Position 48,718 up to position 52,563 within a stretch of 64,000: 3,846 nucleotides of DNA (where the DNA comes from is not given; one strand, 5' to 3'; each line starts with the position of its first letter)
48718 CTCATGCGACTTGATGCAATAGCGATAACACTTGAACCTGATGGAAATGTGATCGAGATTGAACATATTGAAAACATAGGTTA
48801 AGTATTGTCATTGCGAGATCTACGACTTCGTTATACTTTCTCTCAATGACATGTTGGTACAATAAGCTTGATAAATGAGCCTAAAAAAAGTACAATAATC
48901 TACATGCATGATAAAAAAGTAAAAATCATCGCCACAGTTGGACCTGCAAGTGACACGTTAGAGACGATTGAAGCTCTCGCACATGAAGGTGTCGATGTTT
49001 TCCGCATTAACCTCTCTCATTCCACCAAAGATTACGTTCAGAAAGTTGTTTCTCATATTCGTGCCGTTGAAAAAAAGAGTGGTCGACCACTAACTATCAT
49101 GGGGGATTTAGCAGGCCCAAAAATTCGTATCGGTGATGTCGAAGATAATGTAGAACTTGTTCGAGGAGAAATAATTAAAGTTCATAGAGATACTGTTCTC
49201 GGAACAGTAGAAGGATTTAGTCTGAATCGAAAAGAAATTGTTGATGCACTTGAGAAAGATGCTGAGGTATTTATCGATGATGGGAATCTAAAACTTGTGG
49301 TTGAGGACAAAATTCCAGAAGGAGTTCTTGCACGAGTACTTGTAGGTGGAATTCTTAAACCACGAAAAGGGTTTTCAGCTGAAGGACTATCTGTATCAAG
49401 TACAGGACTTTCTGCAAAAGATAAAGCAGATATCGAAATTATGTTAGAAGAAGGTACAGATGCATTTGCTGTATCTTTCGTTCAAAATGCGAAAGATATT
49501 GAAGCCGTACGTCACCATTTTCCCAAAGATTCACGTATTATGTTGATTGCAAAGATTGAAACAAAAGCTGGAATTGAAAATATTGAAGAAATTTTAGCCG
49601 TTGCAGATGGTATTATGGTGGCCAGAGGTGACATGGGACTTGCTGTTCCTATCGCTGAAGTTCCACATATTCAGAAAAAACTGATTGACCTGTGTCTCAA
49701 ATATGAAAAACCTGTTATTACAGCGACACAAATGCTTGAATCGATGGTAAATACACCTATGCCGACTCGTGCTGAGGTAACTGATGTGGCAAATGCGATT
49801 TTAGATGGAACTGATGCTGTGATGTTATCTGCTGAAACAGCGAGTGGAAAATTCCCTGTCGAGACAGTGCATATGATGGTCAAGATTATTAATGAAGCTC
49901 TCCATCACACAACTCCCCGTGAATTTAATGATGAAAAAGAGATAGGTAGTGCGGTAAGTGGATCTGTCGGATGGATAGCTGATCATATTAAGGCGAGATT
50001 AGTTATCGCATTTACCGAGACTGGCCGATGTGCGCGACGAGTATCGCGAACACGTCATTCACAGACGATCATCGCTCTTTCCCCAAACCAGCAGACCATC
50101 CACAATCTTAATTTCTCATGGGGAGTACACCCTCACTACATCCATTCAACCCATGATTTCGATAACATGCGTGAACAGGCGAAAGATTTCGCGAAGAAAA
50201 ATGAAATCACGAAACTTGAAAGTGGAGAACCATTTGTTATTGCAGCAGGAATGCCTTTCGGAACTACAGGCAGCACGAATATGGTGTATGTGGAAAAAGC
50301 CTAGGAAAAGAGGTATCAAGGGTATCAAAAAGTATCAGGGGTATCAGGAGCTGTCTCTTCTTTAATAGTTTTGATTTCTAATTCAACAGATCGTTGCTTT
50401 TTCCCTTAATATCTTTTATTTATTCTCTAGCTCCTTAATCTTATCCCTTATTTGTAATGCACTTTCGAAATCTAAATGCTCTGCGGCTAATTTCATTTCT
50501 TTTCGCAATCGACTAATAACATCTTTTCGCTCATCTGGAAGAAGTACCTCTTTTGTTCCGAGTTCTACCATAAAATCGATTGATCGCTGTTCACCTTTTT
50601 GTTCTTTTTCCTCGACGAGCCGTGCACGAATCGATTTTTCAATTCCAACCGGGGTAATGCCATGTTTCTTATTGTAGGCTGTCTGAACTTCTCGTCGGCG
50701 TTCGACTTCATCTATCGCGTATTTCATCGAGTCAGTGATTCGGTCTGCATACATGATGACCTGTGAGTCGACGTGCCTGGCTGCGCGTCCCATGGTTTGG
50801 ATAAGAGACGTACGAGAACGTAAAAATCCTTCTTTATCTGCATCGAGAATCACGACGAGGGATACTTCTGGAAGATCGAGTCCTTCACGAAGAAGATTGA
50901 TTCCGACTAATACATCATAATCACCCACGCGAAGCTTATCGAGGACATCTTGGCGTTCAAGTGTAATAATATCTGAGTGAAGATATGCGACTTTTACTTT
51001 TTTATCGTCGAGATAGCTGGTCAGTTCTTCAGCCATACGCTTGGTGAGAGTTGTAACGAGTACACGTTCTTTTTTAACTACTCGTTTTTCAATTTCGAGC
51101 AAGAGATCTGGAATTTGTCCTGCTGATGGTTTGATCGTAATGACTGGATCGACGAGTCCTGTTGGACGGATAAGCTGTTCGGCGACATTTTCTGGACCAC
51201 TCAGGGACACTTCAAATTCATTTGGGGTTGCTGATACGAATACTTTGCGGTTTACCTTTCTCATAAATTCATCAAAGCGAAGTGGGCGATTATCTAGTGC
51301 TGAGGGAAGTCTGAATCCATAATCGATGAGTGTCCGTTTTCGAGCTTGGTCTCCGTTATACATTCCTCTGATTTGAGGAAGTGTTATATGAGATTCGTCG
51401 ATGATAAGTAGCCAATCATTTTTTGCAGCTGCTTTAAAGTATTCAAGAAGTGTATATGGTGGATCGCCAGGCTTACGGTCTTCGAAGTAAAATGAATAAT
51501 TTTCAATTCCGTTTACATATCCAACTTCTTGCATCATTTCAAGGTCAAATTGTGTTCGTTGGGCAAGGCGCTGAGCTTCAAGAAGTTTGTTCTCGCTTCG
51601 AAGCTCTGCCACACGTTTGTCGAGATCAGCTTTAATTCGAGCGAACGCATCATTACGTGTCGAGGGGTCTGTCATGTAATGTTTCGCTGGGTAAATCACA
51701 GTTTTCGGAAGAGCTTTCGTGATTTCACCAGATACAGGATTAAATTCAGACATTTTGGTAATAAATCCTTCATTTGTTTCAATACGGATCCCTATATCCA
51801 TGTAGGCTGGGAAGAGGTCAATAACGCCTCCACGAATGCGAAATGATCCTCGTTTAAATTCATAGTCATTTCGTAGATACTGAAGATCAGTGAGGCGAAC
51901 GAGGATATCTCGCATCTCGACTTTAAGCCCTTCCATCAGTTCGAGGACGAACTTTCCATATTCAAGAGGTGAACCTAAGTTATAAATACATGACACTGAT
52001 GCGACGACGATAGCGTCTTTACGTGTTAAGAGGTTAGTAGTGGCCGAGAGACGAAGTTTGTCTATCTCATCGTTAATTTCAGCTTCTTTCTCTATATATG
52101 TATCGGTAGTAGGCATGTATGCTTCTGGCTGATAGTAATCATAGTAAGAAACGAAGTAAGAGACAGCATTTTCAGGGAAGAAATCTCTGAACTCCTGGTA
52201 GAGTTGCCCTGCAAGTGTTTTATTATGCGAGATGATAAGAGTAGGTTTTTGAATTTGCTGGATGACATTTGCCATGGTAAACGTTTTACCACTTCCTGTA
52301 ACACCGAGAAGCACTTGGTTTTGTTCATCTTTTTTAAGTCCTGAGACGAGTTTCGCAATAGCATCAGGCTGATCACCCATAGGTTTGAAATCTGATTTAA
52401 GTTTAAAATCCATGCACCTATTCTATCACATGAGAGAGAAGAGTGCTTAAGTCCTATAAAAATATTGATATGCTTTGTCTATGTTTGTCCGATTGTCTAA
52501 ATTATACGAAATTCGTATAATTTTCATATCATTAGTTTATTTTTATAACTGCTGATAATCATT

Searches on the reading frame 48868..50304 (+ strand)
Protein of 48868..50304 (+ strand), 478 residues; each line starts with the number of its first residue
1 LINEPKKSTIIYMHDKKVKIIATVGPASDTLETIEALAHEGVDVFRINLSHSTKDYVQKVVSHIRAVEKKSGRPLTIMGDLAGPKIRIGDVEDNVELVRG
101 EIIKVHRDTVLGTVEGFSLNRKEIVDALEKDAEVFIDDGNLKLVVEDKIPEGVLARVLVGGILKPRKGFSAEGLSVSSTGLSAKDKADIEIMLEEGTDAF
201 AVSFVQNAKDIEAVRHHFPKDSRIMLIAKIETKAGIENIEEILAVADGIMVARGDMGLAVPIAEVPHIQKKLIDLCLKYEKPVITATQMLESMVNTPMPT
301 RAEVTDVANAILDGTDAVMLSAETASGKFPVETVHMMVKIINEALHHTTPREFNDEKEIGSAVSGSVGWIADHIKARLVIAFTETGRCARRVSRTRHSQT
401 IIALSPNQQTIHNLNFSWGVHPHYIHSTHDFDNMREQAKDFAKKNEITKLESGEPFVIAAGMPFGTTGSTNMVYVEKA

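Call 41: search_protein_families(library=pfam, proteins=[window:48868-50304:+], max_evalue=0.00001)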
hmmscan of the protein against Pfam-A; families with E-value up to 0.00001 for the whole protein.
window:48868-50304:+ (478 aa): 3 families
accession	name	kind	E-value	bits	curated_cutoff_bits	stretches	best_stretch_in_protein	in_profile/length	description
PF00224.27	PK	-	1.8e-100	336.7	30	1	16-334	2-328/328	Pyruvate kinase, barrel domain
PF02887.21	PK_C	-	3.7e-27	95.1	28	1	362-475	2-113/114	Pyruvate kinase, alpha/beta domain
PF03328.21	HpcH_HpaI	-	1.5e-06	28.1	25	1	186-254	75-150/221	HpcH/HpaI aldolase/citrate lyase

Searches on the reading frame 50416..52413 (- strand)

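Call 6: search_protein_families(library=pfam, proteins=[window:50416-52413:-])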
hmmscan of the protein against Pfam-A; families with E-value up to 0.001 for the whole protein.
window:50416-52413:- (665 aa): 6 families
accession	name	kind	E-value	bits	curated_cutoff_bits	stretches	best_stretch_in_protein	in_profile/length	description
PF17757.6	UvrB_inter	-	6.2e-24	84.4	22.9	1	157-246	1-91/91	UvrB interaction domain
PF12344.14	UvrB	-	5.8e-22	77.7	27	1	554-596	1-43/43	Ultra-violet resistance protein B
PF00271.37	Helicase_C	-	4e-21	75.8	23.5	1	444-547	11-109/110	Helicase conserved C-terminal domain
PF04851.21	ResIII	-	9.4e-13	48.8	22.5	1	11-84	4-82/164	Type III restriction enzyme, res subunit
PF02151.25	UVR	-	1.8e-09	37.4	21.5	1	630-664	1-35/36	UvrB/uvrC motif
PF00270.35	DEAD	-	4e-06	27.1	26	1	15-82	4-72/167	DEAD/DEAH box helicase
